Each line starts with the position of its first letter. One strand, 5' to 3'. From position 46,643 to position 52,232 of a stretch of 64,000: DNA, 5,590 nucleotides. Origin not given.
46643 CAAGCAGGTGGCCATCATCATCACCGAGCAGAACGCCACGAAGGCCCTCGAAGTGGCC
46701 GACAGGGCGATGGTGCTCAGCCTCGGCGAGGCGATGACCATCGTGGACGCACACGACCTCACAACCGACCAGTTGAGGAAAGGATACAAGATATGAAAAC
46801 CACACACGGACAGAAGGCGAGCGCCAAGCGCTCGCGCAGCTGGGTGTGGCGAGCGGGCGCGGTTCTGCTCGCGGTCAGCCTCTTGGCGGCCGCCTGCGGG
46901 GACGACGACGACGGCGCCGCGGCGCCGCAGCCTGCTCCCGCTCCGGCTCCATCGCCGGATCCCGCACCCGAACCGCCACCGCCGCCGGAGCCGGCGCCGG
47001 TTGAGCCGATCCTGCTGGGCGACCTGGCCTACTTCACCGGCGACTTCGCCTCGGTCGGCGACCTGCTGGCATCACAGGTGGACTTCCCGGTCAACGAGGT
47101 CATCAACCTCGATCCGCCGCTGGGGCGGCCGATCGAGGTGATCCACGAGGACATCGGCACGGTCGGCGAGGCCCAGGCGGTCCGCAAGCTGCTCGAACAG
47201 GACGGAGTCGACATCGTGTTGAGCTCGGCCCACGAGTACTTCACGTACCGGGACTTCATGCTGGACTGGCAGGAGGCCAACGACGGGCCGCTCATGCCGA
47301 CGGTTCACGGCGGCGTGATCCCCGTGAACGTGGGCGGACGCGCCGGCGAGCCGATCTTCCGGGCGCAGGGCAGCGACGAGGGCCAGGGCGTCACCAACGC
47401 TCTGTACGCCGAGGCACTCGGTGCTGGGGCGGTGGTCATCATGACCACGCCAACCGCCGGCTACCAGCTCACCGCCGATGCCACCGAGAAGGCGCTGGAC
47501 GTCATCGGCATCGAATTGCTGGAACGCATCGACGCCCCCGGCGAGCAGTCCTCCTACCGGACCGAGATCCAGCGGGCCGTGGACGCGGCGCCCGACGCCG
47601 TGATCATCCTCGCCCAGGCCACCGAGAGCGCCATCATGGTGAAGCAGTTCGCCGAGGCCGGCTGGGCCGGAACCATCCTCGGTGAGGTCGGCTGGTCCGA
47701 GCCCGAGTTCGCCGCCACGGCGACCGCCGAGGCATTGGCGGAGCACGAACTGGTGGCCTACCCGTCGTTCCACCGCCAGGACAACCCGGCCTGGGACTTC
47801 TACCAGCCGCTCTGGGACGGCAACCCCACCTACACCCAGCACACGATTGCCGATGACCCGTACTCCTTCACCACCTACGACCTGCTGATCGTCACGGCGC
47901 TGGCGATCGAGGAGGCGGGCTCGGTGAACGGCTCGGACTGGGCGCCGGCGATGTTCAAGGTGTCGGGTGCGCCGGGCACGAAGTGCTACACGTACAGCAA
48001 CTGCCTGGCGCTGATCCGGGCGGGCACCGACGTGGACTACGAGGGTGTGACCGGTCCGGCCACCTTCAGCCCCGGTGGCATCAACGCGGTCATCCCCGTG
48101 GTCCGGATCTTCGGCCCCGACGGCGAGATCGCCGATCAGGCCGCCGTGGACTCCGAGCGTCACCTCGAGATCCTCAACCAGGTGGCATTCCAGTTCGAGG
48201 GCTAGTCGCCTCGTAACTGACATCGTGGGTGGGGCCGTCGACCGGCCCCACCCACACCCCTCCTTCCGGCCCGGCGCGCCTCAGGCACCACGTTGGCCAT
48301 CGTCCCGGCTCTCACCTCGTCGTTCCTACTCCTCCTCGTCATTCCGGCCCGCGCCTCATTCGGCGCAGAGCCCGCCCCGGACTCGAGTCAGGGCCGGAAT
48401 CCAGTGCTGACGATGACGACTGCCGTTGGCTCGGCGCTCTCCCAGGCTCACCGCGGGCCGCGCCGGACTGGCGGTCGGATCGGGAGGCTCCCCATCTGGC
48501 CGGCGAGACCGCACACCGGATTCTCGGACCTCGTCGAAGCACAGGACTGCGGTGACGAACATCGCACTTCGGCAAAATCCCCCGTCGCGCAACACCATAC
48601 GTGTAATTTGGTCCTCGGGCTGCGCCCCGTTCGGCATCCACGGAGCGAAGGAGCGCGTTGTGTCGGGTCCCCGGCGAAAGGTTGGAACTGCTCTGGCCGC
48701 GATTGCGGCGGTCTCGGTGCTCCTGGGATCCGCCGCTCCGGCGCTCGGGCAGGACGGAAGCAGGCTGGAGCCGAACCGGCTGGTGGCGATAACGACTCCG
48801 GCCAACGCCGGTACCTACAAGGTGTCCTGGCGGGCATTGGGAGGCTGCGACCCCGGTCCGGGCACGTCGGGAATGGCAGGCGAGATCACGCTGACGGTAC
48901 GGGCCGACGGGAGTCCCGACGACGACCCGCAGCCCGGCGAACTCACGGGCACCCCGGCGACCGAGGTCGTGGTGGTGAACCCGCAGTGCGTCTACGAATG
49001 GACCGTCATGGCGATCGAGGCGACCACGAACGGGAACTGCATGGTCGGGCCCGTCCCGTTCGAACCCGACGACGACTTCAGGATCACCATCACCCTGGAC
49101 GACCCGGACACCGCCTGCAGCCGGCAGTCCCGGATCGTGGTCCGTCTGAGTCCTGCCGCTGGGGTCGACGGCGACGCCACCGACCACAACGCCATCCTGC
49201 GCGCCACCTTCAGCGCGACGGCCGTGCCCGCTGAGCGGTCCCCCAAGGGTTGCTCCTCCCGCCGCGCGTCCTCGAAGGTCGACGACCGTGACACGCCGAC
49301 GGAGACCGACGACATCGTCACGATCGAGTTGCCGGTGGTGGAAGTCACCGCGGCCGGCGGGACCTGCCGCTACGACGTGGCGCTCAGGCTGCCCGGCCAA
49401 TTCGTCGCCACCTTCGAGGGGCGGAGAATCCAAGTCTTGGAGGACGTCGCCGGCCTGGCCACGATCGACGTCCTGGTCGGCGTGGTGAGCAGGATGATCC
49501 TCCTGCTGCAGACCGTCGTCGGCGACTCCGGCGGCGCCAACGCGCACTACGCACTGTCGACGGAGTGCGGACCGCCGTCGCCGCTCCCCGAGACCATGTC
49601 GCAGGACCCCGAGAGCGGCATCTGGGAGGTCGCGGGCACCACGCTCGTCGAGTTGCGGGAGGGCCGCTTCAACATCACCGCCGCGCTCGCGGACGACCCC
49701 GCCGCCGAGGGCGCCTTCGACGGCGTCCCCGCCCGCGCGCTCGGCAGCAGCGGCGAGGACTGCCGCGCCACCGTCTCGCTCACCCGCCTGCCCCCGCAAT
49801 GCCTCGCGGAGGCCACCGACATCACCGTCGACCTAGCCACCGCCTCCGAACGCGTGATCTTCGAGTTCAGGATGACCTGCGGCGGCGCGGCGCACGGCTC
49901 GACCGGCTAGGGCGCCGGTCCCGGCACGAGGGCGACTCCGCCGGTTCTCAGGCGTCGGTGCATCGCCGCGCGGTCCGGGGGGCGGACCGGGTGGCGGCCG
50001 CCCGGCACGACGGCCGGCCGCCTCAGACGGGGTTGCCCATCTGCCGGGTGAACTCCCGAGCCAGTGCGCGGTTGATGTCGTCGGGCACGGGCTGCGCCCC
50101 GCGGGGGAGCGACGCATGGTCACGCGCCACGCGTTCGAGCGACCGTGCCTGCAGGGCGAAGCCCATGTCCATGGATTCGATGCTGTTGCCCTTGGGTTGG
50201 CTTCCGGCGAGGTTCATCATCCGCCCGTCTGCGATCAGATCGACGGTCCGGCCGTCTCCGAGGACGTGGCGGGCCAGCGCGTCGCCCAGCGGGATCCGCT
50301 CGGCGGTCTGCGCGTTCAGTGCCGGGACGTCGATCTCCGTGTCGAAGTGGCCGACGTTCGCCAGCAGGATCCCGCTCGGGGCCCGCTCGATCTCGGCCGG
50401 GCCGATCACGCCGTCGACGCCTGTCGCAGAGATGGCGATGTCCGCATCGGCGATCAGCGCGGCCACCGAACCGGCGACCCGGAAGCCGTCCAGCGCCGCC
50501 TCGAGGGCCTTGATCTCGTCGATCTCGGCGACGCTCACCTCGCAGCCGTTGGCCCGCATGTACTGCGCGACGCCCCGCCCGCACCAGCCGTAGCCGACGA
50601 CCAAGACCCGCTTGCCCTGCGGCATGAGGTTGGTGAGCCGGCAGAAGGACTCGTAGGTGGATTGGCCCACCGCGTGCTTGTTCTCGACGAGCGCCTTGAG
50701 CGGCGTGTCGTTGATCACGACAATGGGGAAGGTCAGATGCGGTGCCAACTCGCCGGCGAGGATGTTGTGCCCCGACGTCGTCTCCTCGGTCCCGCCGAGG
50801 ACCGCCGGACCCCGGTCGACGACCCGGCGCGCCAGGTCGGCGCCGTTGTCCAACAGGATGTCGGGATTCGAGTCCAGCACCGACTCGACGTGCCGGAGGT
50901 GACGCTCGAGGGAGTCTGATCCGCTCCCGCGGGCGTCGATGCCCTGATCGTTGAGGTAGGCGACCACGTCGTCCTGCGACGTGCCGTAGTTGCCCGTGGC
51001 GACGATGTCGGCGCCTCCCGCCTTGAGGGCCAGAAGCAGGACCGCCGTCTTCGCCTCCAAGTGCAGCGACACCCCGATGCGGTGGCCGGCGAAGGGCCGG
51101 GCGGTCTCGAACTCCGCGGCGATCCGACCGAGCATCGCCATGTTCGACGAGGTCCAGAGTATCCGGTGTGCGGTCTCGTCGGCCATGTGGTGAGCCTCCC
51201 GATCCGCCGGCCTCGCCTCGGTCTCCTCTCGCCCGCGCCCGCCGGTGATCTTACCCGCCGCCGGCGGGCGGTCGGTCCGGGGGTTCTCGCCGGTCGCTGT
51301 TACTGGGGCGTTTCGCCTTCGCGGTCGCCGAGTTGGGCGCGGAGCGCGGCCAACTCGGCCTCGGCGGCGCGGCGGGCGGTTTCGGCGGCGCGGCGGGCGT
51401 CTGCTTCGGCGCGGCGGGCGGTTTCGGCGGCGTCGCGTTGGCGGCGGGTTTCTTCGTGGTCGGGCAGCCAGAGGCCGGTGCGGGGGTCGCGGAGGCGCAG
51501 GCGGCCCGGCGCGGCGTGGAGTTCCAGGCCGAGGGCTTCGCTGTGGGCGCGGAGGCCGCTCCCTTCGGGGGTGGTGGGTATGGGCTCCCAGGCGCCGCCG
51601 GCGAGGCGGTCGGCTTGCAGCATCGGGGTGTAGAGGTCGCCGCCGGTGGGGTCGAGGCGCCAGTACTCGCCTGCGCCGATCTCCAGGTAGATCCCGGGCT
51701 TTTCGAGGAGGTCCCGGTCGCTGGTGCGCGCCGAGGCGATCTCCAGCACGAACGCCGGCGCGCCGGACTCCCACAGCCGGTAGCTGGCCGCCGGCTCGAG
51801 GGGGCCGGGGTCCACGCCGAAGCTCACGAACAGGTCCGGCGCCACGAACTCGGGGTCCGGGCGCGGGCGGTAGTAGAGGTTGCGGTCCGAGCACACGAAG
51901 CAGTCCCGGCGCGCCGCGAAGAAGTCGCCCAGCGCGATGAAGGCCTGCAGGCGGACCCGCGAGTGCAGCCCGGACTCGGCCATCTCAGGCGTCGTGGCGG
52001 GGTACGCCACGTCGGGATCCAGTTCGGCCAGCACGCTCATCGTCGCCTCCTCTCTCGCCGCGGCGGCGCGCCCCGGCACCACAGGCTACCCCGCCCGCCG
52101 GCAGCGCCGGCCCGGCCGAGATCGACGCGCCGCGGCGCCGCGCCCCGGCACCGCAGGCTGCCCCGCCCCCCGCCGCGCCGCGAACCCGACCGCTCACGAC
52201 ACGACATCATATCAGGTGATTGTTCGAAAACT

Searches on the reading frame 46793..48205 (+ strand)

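Call 44: search_protein_families(library=pfam, proteins=[window:46793-48205:+], max_evalue=0.001)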
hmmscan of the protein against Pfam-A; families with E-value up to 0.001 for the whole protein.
window:46793-48205:+ (470 aa): 1 family
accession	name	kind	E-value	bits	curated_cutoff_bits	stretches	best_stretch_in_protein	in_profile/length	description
PF13458.12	Peripla_BP_6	-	1.2e-15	58.4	31.7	1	75-386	4-307/343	Periplasmic binding protein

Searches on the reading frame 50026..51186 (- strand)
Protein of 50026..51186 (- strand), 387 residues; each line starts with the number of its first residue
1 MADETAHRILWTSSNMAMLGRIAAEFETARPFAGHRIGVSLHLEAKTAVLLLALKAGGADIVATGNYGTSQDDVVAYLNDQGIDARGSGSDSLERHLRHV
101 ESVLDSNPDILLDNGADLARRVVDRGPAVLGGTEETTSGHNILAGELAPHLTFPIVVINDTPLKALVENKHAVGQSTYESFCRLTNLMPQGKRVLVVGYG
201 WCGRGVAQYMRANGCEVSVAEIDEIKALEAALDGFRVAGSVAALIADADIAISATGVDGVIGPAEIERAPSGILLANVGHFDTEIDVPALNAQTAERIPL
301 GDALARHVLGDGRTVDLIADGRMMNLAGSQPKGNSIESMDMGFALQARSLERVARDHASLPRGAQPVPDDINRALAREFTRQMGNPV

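Call 72: find_homologous_proteins(query=window:50026-51186:-, max_evalue=1e-30)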
Query seq(387 aa) (387 aa): 7539 proteins with E <= 1e-30 among 8000 candidates; the best 120 are listed.
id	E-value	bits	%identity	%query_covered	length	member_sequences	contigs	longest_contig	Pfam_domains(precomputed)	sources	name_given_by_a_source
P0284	5.1e-249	844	100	100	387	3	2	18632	PF00670.28,PF02826.26,PF05221.24,PF07991.19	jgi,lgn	-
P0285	3.8e-231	785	92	100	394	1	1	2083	PF00670.28,PF02826.26,PF05221.24,PF07991.19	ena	-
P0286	1.1e-229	780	91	100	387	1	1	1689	PF00670.28,PF02826.26,PF05221.24,PF07991.19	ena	-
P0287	1.8e-227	773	91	100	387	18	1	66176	PF00670.28,PF02826.26,PF05221.24,PF07991.19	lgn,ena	-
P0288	2.5e-227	772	91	100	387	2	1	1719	PF00670.28,PF02826.26,PF05221.24,PF07991.19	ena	-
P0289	3.1e-227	772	90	100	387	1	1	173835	PF00670.28,PF02826.26,PF05221.24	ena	-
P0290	1.3e-226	770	90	100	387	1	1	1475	PF00670.28,PF02826.26,PF05221.24,PF07991.19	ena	-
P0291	1.6e-226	770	90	100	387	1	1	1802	PF00670.28,PF02826.26,PF05221.24,PF07991.19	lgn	-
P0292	1.4e-225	767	90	100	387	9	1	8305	PF00670.28,PF02826.26,PF05221.24,PF07991.19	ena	-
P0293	1.7e-224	763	90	100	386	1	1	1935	PF00670.28,PF05221.24,PF07991.19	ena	-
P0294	2.5e-224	762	90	100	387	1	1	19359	PF00670.28,PF02826.26,PF05221.24,PF07991.19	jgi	jgi:adenosylhomocysteinase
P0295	2.7e-224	762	89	100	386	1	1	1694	PF00670.28,PF05221.24,PF07991.19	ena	-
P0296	5.3e-224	761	89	100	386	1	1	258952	PF00670.28,PF02826.26,PF05221.24,PF07991.19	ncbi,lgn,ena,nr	ncbi:MAG: adenosylhomocysteinase [bacterium]|nr:adenosylhomocysteinase [bacterium]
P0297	2.5e-223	759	89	100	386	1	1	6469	PF00670.28,PF02826.26,PF05221.24,PF07991.19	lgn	-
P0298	3.4e-223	759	89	100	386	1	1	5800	PF00670.28,PF05221.24,PF07991.19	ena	-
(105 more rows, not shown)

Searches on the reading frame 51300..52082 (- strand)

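Call 44: search_protein_families(library=pfam, proteins=[window:51300-52082:-], max_evalue=0.001)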
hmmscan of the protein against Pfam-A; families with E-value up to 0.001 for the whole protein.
window:51300-52082:- (260 aa): 1 family
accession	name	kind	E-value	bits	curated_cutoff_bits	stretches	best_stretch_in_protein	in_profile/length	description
PF05685.18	Uma2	-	1.3e-14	54.5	27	1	35-188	27-169/172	Putative restriction endonuclease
